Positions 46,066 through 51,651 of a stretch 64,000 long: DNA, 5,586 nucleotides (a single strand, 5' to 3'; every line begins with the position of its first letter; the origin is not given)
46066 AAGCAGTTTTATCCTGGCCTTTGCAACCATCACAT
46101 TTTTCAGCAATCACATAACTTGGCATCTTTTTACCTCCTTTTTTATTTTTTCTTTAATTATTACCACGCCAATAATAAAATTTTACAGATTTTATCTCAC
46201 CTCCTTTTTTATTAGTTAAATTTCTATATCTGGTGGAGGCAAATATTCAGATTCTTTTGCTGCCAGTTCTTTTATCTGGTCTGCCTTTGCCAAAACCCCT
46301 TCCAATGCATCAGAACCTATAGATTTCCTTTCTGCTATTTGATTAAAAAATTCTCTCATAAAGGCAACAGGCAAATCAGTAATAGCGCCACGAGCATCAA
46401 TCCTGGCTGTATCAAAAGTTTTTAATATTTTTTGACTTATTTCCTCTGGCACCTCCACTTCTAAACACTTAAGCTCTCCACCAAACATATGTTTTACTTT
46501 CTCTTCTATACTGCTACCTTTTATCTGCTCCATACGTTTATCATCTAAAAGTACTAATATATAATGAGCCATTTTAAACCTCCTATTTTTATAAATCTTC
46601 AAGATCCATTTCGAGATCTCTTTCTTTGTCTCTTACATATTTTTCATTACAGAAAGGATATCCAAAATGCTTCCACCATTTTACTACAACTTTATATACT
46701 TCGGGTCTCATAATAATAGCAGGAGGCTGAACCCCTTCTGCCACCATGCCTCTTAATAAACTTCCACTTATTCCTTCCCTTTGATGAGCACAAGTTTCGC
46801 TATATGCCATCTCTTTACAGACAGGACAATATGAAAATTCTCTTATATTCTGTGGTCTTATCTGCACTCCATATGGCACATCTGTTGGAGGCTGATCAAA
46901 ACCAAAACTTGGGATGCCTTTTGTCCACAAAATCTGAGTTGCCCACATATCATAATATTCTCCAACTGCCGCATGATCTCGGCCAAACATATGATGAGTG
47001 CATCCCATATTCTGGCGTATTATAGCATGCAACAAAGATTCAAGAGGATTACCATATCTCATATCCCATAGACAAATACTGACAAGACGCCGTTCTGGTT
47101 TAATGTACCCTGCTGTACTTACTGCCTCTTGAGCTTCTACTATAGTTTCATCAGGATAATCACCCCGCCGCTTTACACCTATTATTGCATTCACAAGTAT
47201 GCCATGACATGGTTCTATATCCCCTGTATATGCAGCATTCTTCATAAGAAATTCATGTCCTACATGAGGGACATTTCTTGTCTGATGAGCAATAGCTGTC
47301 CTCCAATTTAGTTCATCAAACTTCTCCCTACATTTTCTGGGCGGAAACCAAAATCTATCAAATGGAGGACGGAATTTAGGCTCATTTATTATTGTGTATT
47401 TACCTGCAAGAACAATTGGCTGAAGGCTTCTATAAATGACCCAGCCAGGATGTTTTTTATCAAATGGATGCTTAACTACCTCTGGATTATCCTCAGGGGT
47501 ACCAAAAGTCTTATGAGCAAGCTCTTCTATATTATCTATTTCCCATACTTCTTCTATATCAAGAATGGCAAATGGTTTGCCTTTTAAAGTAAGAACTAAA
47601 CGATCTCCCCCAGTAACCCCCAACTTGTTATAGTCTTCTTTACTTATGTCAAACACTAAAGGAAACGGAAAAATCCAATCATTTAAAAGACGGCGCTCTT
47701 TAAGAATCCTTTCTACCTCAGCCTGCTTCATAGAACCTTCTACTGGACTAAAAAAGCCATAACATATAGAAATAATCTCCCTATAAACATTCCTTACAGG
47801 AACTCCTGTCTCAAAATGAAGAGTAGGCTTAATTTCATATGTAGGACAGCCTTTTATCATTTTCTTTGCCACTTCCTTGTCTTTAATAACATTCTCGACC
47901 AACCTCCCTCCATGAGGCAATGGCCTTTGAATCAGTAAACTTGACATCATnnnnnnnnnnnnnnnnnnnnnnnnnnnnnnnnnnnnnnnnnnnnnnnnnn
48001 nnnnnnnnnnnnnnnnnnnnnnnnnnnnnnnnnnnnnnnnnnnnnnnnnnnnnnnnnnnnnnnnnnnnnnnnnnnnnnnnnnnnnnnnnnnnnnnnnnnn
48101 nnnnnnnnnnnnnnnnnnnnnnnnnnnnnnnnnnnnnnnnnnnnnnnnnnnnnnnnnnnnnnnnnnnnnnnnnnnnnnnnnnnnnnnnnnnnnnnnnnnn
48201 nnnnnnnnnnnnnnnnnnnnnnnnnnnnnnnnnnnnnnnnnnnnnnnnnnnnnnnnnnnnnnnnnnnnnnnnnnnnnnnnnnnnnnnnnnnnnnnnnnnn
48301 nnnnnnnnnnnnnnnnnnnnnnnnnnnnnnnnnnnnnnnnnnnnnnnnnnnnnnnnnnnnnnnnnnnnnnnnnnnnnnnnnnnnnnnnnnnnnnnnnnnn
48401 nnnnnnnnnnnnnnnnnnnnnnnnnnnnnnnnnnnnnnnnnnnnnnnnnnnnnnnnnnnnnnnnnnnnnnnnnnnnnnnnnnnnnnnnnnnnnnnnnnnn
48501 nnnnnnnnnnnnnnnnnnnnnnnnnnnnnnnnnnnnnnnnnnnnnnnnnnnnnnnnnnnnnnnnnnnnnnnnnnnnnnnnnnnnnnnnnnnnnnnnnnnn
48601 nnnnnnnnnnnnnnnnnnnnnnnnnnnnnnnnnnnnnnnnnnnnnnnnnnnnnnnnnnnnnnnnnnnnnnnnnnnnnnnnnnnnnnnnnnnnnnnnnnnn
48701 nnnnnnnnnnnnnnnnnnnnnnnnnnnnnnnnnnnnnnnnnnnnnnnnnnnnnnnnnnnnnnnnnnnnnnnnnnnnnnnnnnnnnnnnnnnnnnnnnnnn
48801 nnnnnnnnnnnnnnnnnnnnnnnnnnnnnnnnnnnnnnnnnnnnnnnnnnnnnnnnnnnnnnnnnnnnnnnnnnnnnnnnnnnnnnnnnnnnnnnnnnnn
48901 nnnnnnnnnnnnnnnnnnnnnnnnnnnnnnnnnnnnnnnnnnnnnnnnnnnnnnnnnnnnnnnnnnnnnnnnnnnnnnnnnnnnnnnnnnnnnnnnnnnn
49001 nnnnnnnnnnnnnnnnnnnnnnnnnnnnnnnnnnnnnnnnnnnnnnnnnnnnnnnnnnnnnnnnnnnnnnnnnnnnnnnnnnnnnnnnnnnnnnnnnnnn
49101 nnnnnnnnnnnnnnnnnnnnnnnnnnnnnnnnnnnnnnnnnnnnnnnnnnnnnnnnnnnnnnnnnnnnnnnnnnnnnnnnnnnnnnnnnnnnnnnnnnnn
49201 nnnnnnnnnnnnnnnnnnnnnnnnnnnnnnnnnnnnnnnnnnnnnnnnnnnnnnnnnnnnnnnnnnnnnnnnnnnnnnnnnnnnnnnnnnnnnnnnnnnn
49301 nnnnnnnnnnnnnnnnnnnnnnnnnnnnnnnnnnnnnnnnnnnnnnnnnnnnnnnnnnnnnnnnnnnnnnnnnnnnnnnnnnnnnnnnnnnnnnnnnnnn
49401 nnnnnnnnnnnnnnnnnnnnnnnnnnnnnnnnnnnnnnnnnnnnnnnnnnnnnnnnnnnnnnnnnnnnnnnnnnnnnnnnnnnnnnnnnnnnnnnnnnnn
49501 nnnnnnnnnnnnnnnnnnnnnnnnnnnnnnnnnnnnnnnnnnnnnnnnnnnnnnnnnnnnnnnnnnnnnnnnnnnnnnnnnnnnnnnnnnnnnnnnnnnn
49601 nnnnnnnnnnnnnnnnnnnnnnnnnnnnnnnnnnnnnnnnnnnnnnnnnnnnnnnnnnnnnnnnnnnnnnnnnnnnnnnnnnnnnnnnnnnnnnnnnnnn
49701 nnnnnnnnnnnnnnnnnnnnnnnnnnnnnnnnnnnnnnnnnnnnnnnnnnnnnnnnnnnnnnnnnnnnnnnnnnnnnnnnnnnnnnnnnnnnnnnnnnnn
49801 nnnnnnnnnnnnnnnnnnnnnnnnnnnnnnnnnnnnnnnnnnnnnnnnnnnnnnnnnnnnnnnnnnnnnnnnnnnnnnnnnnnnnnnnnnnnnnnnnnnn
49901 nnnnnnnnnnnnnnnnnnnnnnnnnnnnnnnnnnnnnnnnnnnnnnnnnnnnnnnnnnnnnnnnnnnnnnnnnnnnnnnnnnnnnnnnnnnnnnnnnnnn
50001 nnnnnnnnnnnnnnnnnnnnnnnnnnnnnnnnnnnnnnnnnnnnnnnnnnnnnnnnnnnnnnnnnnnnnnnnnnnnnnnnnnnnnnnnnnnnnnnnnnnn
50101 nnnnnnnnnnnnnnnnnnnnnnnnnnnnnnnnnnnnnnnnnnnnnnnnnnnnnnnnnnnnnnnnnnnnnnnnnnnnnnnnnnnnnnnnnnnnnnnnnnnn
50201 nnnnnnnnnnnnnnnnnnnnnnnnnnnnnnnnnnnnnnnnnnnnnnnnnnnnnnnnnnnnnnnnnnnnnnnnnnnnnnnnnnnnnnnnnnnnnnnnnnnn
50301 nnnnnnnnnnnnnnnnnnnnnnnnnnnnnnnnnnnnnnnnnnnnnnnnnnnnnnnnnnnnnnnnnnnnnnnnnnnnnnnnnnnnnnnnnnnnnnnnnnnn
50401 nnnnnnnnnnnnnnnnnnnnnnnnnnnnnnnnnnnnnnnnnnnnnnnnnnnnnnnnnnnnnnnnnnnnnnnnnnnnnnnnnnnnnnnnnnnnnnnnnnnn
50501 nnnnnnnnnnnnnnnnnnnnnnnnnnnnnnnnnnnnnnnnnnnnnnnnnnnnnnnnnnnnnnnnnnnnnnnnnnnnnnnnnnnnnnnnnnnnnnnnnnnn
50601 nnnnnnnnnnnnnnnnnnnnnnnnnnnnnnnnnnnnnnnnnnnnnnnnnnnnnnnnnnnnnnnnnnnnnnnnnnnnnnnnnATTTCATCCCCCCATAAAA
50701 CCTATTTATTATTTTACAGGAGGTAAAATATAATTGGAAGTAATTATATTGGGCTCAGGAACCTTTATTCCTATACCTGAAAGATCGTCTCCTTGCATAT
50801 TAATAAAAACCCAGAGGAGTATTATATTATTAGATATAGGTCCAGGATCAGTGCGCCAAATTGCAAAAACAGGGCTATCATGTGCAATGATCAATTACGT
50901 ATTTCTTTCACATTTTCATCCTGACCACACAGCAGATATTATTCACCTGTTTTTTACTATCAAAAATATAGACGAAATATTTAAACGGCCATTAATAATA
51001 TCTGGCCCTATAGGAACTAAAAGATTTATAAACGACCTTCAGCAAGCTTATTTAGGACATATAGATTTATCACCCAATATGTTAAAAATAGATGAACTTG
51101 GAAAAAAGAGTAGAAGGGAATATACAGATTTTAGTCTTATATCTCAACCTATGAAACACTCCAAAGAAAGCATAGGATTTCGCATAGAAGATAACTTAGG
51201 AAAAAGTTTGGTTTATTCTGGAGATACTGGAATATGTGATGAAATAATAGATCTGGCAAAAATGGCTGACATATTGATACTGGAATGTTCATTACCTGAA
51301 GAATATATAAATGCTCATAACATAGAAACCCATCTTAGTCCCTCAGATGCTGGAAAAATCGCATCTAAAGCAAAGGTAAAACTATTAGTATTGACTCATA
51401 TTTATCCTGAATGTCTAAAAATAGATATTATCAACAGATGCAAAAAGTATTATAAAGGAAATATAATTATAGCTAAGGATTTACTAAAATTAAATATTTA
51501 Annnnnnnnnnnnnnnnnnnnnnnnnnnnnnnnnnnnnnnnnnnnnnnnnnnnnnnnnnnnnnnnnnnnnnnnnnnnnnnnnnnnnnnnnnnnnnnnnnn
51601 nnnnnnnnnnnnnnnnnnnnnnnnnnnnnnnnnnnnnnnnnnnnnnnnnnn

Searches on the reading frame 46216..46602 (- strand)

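Call 9: search_protein_families(library=pfam, max_evalue=0.00001, proteins=[window:46216-46602:-])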
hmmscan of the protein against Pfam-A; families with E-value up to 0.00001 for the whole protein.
window:46216-46602:- (128 aa): 1 family
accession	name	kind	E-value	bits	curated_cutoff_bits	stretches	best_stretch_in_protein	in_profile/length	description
PF22271.1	DUF6955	-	2.9e-30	104.8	27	1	13-104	1-91/91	Family of unknown function (DUF6955)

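Call 19: search_protein_families(library=ncbifam, max_evalue=0.001, proteins=[window:46216-46602:-])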
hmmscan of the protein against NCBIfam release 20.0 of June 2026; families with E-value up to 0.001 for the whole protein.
window:46216-46602:- (128 aa): 0 families

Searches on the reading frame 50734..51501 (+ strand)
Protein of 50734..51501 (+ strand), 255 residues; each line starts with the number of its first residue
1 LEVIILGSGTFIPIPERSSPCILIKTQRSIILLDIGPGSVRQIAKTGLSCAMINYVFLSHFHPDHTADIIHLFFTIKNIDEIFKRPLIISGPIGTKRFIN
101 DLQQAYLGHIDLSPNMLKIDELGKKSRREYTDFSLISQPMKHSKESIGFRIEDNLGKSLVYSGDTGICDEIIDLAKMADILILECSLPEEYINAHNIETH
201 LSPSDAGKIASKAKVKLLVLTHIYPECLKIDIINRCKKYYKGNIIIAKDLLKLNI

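Call 9: search_protein_families(library=pfam, max_evalue=0.00001, proteins=[window:50734-51501:+])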
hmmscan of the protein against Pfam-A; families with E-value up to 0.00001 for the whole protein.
window:50734-51501:+ (255 aa): 2 families
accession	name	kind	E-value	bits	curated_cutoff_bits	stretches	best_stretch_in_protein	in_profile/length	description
PF12706.13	Lactamase_B_2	-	1.7e-17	64.1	27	1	31-223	3-200/200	Beta-lactamase superfamily domain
PF00753.33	Lactamase_B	-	1.9e-07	31.7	22.7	1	16-76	3-67/196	Metallo-beta-lactamase superfamily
